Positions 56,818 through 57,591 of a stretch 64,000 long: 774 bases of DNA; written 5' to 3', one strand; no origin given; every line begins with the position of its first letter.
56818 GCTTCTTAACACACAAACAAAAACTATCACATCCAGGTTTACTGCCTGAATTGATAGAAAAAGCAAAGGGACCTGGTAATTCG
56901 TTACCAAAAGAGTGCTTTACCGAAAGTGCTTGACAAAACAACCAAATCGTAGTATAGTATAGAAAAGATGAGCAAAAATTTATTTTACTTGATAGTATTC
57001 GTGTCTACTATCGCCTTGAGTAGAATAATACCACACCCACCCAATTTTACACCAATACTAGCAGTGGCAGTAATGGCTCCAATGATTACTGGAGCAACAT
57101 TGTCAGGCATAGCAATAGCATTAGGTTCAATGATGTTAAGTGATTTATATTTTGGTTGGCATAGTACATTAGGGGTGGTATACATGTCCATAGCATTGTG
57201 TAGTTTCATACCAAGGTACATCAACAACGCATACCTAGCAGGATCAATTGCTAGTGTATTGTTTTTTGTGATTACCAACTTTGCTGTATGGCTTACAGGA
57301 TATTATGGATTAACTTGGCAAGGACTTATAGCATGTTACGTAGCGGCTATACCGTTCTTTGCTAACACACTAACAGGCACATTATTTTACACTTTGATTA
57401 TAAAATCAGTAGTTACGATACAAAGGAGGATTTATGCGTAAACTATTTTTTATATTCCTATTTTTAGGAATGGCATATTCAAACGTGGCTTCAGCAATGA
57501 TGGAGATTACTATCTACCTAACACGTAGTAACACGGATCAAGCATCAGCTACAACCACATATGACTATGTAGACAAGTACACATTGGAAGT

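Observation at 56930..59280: Self-contained two-membrane vitamin-uptake cassette (ECF-S-like protein plus BtuB-like receptor) without room for a riboswitch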

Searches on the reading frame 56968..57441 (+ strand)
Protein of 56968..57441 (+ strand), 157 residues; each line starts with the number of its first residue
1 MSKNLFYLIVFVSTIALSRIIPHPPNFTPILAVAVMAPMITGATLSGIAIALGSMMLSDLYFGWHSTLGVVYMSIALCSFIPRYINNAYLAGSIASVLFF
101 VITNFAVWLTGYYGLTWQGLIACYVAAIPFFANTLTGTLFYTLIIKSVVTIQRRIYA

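Call 3: search_protein_families(library=pfam, proteins=[window:56968-57441:+], max_evalue=0.01)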
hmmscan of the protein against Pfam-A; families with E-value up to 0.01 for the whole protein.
window:56968-57441:+ (157 aa): 1 family
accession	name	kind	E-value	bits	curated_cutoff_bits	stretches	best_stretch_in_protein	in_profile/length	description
PF20221.3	DUF6580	-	6.8e-34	117.9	27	1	4-151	6-154/162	Family of unknown function (DUF6580)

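Call 4: search_protein_families(library=ncbifam, proteins=[window:56968-57441:+], max_evalue=0.01)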
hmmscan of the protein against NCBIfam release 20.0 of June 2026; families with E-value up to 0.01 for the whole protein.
window:56968-57441:+ (157 aa): 0 families

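Call 11: search_dna_similar(query=window:56968-57441:+, collection=phages, mode=protein, max_rows=15, max_evalue=0.001)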
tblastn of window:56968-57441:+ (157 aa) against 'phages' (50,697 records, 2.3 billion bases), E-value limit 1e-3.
No match.

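Call 20: search_solved_structures(query=window:56968-57441:+, max_evalue=10, show_alignments=2)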
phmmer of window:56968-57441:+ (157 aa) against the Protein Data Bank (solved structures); distinct sequences matched with E-value up to 10: 1.
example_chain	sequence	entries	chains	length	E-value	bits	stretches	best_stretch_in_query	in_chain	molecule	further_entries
9moy_R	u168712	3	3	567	0.36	14.4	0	75-125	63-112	Restriction of telomere capping protein 5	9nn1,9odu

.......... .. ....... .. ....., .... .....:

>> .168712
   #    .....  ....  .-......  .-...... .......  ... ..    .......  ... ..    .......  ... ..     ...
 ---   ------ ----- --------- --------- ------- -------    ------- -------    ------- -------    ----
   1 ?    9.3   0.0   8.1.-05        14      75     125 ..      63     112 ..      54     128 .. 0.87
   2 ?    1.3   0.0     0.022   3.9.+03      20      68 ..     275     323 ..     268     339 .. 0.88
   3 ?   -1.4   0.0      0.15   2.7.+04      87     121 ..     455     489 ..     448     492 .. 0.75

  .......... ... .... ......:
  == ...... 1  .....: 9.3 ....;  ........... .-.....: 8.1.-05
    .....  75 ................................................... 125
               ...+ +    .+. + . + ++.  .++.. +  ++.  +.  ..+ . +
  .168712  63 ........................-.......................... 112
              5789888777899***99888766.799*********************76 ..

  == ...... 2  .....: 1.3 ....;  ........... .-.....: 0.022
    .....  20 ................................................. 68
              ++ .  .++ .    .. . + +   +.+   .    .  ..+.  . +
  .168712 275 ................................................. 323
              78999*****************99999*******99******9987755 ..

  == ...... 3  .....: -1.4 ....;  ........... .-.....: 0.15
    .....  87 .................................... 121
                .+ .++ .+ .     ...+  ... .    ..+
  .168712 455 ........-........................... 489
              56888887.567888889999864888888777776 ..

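Call 23: find_homologous_proteins(query=window:56968-57441:+)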
Query window:56968-57441:+ (157 aa): 2682 proteins with E <= 0.001 among 2746 candidates; the best 120 are listed. Only proteins of 86 to 275 residues were searched: fused or split forms outside these lengths cannot appear, so this answer is no evidence that the protein stands alone or is whole; find_related_loci, which searches DNA, has no such limit.
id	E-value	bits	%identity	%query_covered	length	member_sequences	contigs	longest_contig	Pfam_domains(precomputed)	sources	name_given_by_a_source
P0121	2.1e-90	319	95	100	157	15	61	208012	PF20221.4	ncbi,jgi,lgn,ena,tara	jgi:hypothetical protein|tara:strand:- start:3896 stop:4369 length:474 start_codon:yes stop_codon:ye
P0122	2.6e-82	293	87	99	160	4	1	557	PF20221.4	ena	-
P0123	3.2e-68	247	74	99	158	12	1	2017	PF20221.4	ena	-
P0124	1.3e-66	242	71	100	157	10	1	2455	PF20221.4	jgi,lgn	-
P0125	2.3e-64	234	69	100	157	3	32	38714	PF20221.4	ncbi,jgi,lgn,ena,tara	tara:strand:+ start:3343 stop:3816 length:474 start_codon:yes stop_codon:yes gene_type:complete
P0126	1.5e-48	183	70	78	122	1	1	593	PF20221.4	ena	-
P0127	8.7e-45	171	72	72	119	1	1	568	PF20221.4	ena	-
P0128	3.4e-38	149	49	99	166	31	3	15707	PF20221.4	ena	-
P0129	5.3e-38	149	49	99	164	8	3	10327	PF20221.4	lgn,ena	-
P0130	1.1e-37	148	49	99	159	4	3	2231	PF20221.4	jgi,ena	jgi:hypothetical protein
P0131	1.1e-37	148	50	98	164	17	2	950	PF20221.4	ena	-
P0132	2.5e-37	147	55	90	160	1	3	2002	PF20221.4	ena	-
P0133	2.9e-37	146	48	99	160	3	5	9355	PF20221.4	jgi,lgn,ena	-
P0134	3.2e-37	146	54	90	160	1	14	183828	PF20221.4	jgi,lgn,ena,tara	jgi:hypothetical protein|tara:strand:- start:382 stop:864 length:483 start_codon:yes stop_codon:yes 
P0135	3.3e-37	146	48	99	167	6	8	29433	PF20221.4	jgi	jgi:hypothetical protein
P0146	4.1e-36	143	49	98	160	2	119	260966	PF20221.4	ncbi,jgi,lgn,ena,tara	tara:strand:- start:69 stop:551 length:483 start_codon:yes stop_codon:yes gene_type:complete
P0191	2.9e-33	133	52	82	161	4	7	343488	PF20221.4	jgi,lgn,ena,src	jgi:hypothetical protein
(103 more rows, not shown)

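Call 24: find_encoding_contigs(protein=P0146, flank=6000, max_places=3)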
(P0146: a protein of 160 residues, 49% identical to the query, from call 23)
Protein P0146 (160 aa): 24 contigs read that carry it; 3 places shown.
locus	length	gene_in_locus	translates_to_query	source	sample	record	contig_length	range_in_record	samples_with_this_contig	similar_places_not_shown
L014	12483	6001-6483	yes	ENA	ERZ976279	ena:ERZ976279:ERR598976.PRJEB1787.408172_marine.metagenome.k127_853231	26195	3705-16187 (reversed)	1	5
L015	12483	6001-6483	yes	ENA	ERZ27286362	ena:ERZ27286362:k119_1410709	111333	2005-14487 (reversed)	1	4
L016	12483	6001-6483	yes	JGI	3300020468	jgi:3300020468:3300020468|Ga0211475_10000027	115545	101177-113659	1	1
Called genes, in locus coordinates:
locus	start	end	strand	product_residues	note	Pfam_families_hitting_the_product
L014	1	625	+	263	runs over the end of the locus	PF00793:DAHP_synth_1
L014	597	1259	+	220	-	PF02348:CTP_transf_3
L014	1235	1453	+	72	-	-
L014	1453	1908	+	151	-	-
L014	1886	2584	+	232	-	-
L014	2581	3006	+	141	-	PF01583:APS_kinase (weak), PF13671:AAA_33 (weak)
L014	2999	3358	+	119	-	PF01467:CTP_transf_like (faint)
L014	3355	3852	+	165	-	PF01327:Pep_deformylase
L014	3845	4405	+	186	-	-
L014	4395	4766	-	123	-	-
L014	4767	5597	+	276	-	-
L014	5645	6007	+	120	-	-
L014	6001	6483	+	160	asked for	PF20221:DUF6580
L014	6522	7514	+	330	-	PF13155:Toprim_2 (weak)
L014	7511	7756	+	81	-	-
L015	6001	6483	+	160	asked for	PF20221:DUF6580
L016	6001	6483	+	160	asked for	PF20221:DUF6580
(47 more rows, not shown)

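Call 25: find_encoding_contigs(protein=P0191, flank=6000, max_places=2)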
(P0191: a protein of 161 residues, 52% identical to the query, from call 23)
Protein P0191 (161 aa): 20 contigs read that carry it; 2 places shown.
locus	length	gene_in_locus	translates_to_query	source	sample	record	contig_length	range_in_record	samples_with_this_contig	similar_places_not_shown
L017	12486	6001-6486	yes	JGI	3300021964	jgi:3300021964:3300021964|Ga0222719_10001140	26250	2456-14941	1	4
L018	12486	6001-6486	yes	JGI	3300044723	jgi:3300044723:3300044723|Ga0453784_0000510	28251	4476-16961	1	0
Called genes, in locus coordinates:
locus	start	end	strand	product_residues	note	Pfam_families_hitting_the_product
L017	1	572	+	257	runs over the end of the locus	PF00793:DAHP_synth_1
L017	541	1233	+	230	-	PF02348:CTP_transf_3, PF12804:NTP_transf_3 (weak)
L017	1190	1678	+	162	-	-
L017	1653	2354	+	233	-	-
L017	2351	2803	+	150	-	PF01583:APS_kinase (weak), PF13238:AAA_18 (weak), PF13671:AAA_33 (faint)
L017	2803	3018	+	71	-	PF09834:DUF2061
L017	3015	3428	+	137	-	-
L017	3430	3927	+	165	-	PF01327:Pep_deformylase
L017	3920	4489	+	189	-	-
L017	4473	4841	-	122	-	-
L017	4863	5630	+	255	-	-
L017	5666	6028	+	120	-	-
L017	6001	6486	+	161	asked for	PF20221:DUF6580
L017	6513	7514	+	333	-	PF13155:Toprim_2 (weak)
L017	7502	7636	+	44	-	-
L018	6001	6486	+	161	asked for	PF20221:DUF6580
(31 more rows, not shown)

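Call 26: find_encoding_contigs(protein=P0121, flank=10000, max_places=3)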
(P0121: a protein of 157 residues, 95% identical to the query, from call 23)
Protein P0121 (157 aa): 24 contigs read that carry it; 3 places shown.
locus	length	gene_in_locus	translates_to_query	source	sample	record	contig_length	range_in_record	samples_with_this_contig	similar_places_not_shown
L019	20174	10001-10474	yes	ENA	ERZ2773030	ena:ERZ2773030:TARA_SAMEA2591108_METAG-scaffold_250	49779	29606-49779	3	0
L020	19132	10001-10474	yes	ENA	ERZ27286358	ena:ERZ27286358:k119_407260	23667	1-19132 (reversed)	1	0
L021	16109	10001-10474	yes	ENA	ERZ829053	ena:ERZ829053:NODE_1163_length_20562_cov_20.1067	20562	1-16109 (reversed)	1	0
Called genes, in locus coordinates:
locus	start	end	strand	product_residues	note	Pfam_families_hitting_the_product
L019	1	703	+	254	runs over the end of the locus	-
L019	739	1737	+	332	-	PF13155:Toprim_2 (weak)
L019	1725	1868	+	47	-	-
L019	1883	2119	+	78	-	-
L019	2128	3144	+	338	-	PF02543:Carbam_trans_N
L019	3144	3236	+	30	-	-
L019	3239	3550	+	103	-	PF20189:DUF6552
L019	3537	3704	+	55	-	-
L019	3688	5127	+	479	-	PF03796:DnaB_C, PF06745:ATPase (weak), PF13481:AAA_25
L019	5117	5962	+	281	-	PF00795:CN_hydrolase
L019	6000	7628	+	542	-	PF07733:DNA_pol3_alpha, PF17657:DNA_pol3_finger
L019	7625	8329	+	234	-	-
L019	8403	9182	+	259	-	PF00795:CN_hydrolase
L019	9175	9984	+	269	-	-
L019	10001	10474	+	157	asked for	PF20221:DUF6580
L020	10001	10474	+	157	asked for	PF20221:DUF6580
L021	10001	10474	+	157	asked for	PF20221:DUF6580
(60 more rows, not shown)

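Call 35: find_related_loci(query=A1, collection=genome_contigs, flank=4000)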
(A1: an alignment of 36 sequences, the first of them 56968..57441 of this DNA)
Query A1 (157 aa) in genome_contigs; peptide patterns used: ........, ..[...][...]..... (x = any residue, [..] = any of these).
600 stretches matched a pattern (row limit reached: there are more); 586 encode a relative of the query (tblastn E <= 1e-3); the best 80 are kept; 80 distinct loci.
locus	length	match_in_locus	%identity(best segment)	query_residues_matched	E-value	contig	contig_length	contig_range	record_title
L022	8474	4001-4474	47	1-153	3e-35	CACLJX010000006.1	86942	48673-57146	MAG: uncultured Alphaproteobacteria bacterium isolate AG-464-G03 genome assembly, contig: AG-464-G03_NODE_6, whole genom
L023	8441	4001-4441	44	15-154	6e-34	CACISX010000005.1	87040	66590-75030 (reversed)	uncultured Pelagibacteraceae bacterium isolate AG-439-D05 genome assembly, contig: AG-439-D05_NODE_5, whole genome shotg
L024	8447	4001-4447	48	15-157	2e-32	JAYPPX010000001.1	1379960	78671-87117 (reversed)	MAG: Hyphomicrobiales bacterium isolate SD3109_NP_metabat_bins_2.tsv.022 contig_7748_pilon, whole genome shotgun sequenc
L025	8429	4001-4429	43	19-154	3e-32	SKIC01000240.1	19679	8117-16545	MAG: Balneolales bacterium isolate CSBr16_48 CSBr16-2142, whole genome shotgun sequence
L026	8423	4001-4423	46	9-143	1e-31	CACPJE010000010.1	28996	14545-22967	MAG: uncultured Pelagibacteraceae bacterium isolate AG-430-P10 genome assembly, contig: AG-430-P10_NODE_10, whole genome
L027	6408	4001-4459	41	11-156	1e-31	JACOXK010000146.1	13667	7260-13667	MAG: Deltaproteobacteria bacterium isolate NC_groundwater_151_Ag_S-0.1um_39_7 S4_GD2017_2_S1_scaffold_2929, whole genome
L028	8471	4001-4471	39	2-156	2e-31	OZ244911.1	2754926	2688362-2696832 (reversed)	MAG: Flavobacteriaceae bacterium isolate 8ca7a0d8-6e3b-414d-a820-cc02f0961b85 genome assembly, chromosome: 1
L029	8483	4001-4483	39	1-154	2e-31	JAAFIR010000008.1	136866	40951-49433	MAG: Leptospirales bacterium isolate bin32.maxbin.ball.103 WN_Leptospirales_scaffold_49, whole genome shotgun sequence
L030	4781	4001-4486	46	1-154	2e-31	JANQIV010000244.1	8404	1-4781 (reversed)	MAG: Melioribacteraceae bacterium isolate PL24a_bin.71 k99_3781306, whole genome shotgun sequence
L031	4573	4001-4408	43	15-148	1e-31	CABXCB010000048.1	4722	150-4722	MAG: uncultured Pelagibacteraceae bacterium isolate AG-313-I15 genome assembly, contig: AG-313-I15_NODE_48, whole genome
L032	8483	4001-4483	42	2-154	2e-31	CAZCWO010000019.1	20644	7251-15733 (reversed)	MAG TPA_asm: uncultured Rhodobacterales bacterium isolate SRP077602_co4_608 genome assembly, contig: NODE_4323_length_20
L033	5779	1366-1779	45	8-141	1e-30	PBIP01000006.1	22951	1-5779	MAG: Pelagibacteraceae bacterium isolate SP2998 163492, whole genome shotgun sequence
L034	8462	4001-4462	44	1-145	8e-31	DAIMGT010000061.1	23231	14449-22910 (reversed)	MAG TPA_asm: Pseudomonadota bacterium isolate CTOTU1219 NODE_1165_length_23231_cov_51.415214, whole genome shotgun seque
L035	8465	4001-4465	40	1-154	2e-30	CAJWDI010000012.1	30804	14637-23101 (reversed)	MAG TPA_asm: uncultured Flavobacteriaceae bacterium isolate ERR599050_bin.168_MetaBAT_v2.12.1_MAG genome assembly, conti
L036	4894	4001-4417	48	22-154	1e-30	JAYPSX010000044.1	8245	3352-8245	MAG: Hyphomicrobiales bacterium isolate 139590_S191_metabat_bins_2.tsv.171_sub NODE_7720_length_8245_cov_7.828205, whole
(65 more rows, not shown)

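Call 39: predict_structure(alignment_id=A1)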
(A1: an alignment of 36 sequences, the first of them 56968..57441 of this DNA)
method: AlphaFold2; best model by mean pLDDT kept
length: 157 residues; sequences in the alignment: 36
mean_pLDDT: 87.8   pTM: 0.83
mean pLDDT of the five models: 87.8, 87.6, 87.1, 86.0, 85.4
residues with pLDDT >= 90: 95; 70-90: 50; 50-70: 12; < 50: 0
segments of 3 or more residues with pLDDT < 50: none
pLDDT, mean of each block of 10 residues (from residue 1): 74 73 68 93 90 85 81 95 95 97 94 95 95 93 92 84
secondary structure, 60 per line:
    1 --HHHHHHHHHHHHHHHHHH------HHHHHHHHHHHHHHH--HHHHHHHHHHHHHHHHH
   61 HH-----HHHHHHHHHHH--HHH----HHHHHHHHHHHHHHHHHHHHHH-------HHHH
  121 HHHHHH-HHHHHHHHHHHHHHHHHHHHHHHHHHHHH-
elements in order: H3-20 H27-41 H44-62 H68-78 H88-109 H117-126 H128-156

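Call 43: fold_search(model_id=the predicted structure, library=pdb)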
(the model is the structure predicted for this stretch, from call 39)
No match with E <= 0.001 here; weaker rows may still be real.
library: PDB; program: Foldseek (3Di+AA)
matches with E <= 10: 175; with E <= 0.001: 0
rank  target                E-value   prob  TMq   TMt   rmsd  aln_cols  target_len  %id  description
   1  3p5n_A                1.0e+00  0.51  0.45  0.43   7.2       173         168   16  Structure and mechanism of the S component of a bacterial ECF transporter (released 2010-11-03)
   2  5kc0                  1.1e+00  0.66  0.50  0.48   6.0       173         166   15  Crystal structure of TmRibU, hexagonal crystal form (released 2016-06-29)
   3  8ce1_C                1.4e+00  0.13  0.25  0.18  14.7       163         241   17  Cytochrome c maturation complex CcmABCD (released 2023-09-06)
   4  3rlb_A                1.6e+00  0.60  0.52  0.47   6.2       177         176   14  Crystal structure at 2.0 A of the S-component for thiamin from an ECF-type ABC transporter (released 2011-06-29)
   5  6zg3_C                1.7e+00  0.44  0.49  0.40   6.9       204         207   17  the structure of ECF PanT transporter in a complex with a nanobody (released 2021-03-03)
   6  5kbw_B                1.9e+00  0.63  0.56  0.52   5.5       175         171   16  Crystal structure of TmRibU, the riboflavin-binding S subunit from the Thermotoga maritima ECF transporter (released 2016-06-29)
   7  4hzu_S                2.0e+00  0.69  0.59  0.57   5.2       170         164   16  Structure of a bacterial energy-coupling factor transporter (released 2013-04-17)
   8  4z7f_A                2.0e+00  0.57  0.52  0.50   5.2       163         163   15  Crystal structure of FolT bound with folic acid (released 2015-07-29)
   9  4z7f_C                2.1e+00  0.38  0.46  0.44   5.6       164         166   17  Crystal structure of FolT bound with folic acid (released 2015-07-29)
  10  4z7f_D                2.2e+00  0.47  0.50  0.49   5.4       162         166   16  Crystal structure of FolT bound with folic acid (released 2015-07-29)
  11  5kc4_E                2.2e+00  0.47  0.51  0.50   5.8       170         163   16  Structure of TmRibU, orthorhombic crystal form (released 2016-06-29)
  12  3rlb_B                2.4e+00  0.41  0.49  0.45   6.2       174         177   15  Crystal structure at 2.0 A of the S-component for thiamin from an ECF-type ABC transporter (released 2011-06-29)
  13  4z7f_B                2.4e+00  0.41  0.51  0.48   5.2       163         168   17  Crystal structure of FolT bound with folic acid (released 2015-07-29)
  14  7jpv_E                2.4e+00  0.06  0.18  0.20  13.3       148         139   16  Rabbit Cav1.1 in the presence of 1 micromolar (S)-(-)-Bay K8644 in nanodiscs at 3.4 Angstrom resolution (released 2020-11-18)
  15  4huq_S                2.6e+00  0.57  0.62  0.60   5.1       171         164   21  Crystal Structure of a transporter (released 2013-04-17)
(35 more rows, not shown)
